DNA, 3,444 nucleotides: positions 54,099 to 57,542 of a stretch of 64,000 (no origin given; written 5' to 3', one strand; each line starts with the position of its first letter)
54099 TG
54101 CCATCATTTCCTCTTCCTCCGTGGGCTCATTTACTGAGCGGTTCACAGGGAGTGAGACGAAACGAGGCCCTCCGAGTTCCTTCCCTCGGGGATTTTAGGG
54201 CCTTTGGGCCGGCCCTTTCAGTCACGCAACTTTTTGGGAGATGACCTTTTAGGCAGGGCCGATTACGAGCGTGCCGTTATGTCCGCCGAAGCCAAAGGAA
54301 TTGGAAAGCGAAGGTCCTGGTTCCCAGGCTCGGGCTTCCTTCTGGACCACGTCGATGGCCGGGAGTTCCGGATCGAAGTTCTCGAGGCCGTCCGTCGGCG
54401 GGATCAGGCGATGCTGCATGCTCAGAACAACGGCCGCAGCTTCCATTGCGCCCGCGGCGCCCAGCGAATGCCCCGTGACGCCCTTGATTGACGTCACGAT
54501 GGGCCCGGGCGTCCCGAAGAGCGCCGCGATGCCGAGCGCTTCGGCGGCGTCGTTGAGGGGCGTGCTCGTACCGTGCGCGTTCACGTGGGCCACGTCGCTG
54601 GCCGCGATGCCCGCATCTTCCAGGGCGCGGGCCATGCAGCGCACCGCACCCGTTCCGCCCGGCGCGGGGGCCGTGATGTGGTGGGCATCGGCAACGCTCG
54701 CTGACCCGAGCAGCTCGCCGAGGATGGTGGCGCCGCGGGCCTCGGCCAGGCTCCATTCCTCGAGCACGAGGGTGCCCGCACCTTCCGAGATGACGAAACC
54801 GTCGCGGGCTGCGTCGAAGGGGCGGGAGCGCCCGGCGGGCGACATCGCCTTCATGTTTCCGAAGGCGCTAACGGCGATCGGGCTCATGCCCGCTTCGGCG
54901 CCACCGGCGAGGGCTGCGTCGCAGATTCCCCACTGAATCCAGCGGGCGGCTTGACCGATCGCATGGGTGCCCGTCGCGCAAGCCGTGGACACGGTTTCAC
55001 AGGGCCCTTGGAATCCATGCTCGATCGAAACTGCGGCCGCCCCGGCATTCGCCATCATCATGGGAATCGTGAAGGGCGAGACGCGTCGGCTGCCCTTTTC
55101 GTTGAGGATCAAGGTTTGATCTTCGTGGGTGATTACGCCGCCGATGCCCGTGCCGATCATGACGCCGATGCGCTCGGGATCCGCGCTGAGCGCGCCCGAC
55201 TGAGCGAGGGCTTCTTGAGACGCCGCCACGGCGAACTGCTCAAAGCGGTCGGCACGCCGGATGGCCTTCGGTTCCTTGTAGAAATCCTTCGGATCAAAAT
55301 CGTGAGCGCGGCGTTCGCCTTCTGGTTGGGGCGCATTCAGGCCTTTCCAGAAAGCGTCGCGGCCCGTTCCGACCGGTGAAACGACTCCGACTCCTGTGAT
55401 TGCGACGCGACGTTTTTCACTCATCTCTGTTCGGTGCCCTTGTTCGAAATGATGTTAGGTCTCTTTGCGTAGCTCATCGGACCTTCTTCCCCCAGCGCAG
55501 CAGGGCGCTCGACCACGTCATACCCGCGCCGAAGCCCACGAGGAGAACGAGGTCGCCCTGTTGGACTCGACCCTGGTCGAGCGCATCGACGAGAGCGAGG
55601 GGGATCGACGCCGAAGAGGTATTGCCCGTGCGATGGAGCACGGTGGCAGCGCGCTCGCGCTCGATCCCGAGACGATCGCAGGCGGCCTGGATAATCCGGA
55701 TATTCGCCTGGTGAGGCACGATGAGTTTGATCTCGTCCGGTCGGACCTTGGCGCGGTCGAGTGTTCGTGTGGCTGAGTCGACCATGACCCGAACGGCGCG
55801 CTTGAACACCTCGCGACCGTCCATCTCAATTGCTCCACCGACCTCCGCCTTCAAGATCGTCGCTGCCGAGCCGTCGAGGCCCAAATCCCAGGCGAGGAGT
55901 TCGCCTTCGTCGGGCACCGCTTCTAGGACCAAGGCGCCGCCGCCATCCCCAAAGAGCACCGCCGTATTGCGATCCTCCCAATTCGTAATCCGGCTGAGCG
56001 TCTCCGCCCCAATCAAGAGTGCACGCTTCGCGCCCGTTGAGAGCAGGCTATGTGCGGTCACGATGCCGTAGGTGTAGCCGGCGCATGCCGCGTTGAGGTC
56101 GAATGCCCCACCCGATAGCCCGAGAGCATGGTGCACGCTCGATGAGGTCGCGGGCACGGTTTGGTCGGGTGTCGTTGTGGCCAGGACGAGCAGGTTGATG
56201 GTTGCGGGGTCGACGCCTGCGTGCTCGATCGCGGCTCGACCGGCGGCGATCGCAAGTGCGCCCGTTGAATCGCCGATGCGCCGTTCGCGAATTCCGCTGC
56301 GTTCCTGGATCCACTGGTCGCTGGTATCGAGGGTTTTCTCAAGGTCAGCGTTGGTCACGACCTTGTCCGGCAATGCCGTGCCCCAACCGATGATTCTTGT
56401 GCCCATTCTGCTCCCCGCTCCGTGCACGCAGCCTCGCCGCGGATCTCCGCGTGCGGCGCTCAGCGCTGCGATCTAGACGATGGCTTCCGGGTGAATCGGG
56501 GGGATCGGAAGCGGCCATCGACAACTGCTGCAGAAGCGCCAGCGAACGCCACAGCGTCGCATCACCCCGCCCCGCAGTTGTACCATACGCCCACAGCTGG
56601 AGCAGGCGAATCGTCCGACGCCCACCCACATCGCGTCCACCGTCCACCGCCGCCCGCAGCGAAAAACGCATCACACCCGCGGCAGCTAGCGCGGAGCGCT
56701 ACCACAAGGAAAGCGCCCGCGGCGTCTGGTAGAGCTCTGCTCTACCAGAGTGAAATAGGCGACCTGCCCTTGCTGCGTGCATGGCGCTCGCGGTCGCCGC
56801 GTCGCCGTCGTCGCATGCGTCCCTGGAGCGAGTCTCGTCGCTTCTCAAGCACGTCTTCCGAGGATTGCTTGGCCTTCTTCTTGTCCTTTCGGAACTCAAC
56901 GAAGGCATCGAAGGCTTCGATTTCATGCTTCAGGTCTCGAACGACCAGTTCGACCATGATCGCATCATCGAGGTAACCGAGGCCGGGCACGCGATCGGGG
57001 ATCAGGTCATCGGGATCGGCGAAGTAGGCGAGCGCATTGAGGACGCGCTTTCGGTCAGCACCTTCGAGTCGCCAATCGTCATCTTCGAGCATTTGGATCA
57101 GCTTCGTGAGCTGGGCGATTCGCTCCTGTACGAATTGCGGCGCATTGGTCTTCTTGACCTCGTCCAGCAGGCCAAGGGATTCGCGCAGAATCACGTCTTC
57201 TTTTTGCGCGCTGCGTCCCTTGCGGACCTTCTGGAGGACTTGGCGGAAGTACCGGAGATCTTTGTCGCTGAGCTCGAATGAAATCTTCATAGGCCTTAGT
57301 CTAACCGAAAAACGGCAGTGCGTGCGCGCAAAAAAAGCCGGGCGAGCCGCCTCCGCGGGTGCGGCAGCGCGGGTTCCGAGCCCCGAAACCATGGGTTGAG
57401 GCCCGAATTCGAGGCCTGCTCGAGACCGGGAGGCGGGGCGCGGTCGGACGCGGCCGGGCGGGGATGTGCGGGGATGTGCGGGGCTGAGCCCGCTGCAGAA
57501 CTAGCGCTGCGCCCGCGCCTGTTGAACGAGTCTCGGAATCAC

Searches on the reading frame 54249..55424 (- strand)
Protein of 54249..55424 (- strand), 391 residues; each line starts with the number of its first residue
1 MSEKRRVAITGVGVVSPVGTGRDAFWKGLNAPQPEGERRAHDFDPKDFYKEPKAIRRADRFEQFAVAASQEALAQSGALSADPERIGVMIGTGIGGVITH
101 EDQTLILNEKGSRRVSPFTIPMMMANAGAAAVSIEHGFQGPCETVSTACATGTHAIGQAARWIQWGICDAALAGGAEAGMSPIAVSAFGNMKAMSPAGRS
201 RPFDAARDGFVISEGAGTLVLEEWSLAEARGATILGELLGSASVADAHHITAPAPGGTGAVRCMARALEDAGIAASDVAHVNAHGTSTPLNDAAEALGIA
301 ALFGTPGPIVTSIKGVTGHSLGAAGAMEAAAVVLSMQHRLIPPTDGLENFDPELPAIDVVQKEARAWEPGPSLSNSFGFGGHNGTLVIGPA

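Call 7: search_protein_families(library=pfam, proteins=[window:54249-55424:-], max_evalue=0.001)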
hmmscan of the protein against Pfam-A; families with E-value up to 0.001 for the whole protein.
window:54249-55424:- (391 aa): 3 families
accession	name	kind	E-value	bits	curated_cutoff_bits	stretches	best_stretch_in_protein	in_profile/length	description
PF00109.32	ketoacyl-synt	-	4e-50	171.2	20.8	1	39-224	67-249/252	Beta-ketoacyl synthase, N-terminal domain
PF02801.28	Ketoacyl-synt_C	-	6.4e-33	113.7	20.8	1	236-345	2-116/119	Beta-ketoacyl synthase, C-terminal domain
PF00108.29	Thiolase_N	-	0.0002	21.2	26.4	1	130-181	66-116/260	Thiolase, N-terminal domain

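Call 94: search_protein_families(library=ncbifam, proteins=[window:54249-55424:-], max_evalue=1e-20)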
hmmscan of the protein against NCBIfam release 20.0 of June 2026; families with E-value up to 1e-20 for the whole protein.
window:54249-55424:- (391 aa): 17 families
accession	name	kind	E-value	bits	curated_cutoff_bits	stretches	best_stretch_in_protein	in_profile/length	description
TIGR03150.1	fabF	equivalog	1.2e-128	429.3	493.75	1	5-388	1-406/407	beta-ketoacyl-ACP synthase II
NF005589.0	PRK07314.1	subfamily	1.3e-125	419.4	387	1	3-388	2-409/413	beta-ketoacyl-ACP synthase II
NF004970.0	PRK06333.1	subfamily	1.5e-116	389.8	525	1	41-388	63-419/424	beta-ketoacyl-ACP synthase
NF006274.0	PRK08439.1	equivalog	2.5e-97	326.3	621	1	41-387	53-402/406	beta-ketoacyl-ACP synthase II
NF006434.0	PRK08722.1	equivalog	1.2e-89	301.1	759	1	3-388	2-411/414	beta-ketoacyl-ACP synthase II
NF005916.1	PRK07910.1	equivalog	8e-81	272.1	560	1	22-389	47-416/418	KasA/KasB family beta-ketoacyl-ACP synthase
NF006618.0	PRK09185.1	subfamily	5.3e-76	256.2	407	1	7-389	5-391/394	beta-ketoacyl-ACP synthase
NF005935.0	PRK07967.1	equivalog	6.3e-73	245.9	630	1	5-388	2-401/406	beta-ketoacyl-ACP synthase I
NF006587.0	PRK09116.1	equivalog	1.7e-72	244.5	470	1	42-388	55-404/408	beta-ketoacyl-ACP synthase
NF004618.0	PRK05952.1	equivalog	1.1e-68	231.9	455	1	6-389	3-381/384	beta-ketoacyl-ACP synthase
NF005076.0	PRK06501.1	equivalog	6e-66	223.1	629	1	129-389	155-421/425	beta-ketoacyl-ACP synthase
NF058662.1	cispenta_AmcF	equivalog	1.5e-64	218.4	325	1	7-388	2-367/369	cispentacin biosynthesis acyltransferase subunit AmcF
NF005490.0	PRK07103.1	equivalog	2.1e-60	204.9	445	1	4-388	3-410/414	polyketide beta-ketoacyl:acyl carrier protein synthase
NF045894.1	PKS_plus_SDR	equivalog_domain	4.1e-43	147.3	1740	1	40-388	69-424/1515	type I polyketide synthase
NF040607.1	mycolic_Pks13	equivalog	8e-38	129.6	2100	1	43-388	170-523/1680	polyketide synthase Pks13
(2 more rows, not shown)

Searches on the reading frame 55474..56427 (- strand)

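Call 7: search_protein_families(library=pfam, proteins=[window:55474-56427:-], max_evalue=0.001)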
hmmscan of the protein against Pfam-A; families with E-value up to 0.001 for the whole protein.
window:55474-56427:- (317 aa): 3 families
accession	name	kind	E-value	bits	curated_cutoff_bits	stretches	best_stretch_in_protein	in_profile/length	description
PF08541.16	ACP_syn_III_C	-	6.4e-36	122.8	26.6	1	223-312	1-90/90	3-Oxoacyl-[acyl-carrier-protein (ACP)] synthase III C terminal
PF08545.16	ACP_syn_III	-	1.4e-26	92.6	24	1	109-186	1-80/80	3-Oxoacyl-[acyl-carrier-protein (ACP)] synthase III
PF00108.29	Thiolase_N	-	0.00015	21.7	26.4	0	58-152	26-123/260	Thiolase, N-terminal domain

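Call 94: search_protein_families(library=ncbifam, proteins=[window:55474-56427:-], max_evalue=1e-20)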
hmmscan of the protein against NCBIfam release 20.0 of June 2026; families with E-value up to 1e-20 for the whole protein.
window:55474-56427:- (317 aa): 9 families
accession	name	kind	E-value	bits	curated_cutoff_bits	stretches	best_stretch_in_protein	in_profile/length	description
NF006829.0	PRK09352.1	subfamily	5.5e-110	367.3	249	1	8-312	3-321/322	beta-ketoacyl-ACP synthase 3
TIGR00747.1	fabH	subfamily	7.1e-100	334.2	292.1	1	9-312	2-322/322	beta-ketoacyl-ACP synthase III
NF004623.0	PRK05963.1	equivalog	8.6e-76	255.3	437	1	8-311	4-327/328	beta-ketoacyl-ACP synthase III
NF005541.0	PRK07204.1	equivalog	4.6e-51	174.1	402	1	11-310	6-327/329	beta-ketoacyl-ACP synthase III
NF005703.0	PRK07515.1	equivalog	3.2e-40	138.2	304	1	57-180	98-222/373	beta-ketoacyl-ACP synthase III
NF006720.0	PRK09258.1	equivalog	1.6e-35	123.1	285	0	18-148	14-157/338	3-oxoacyl-ACP synthase III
NF005308.0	PRK06840.1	equivalog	4.7e-35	121.2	315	1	10-207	5-211/339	3-oxoacyl-ACP synthase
NF009519.0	PRK12880.1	equivalog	6.8e-32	111.1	436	1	41-172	43-179/353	beta-ketoacyl-ACP synthase III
NF003274.0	PRK04262.1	equivalog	7.3e-26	91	244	0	11-144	4-143/347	hydroxymethylglutaryl-CoA synthase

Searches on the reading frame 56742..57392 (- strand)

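Call 7: search_protein_families(library=pfam, proteins=[window:56742-57392:-], max_evalue=0.001)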
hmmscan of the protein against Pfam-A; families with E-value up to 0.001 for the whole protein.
window:56742-57392:- (216 aa): 1 family
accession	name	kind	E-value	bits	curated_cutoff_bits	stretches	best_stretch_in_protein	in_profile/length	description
PF06803.17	DUF1232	-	5.3e-10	39.3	23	1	120-147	8-35/37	Protein of unknown function (DUF1232)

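Call 44: search_protein_families(library=ncbifam, proteins=[window:56742-57392:-], max_evalue=0.01)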
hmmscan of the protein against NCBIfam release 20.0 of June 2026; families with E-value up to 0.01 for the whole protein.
window:56742-57392:- (216 aa): 0 families
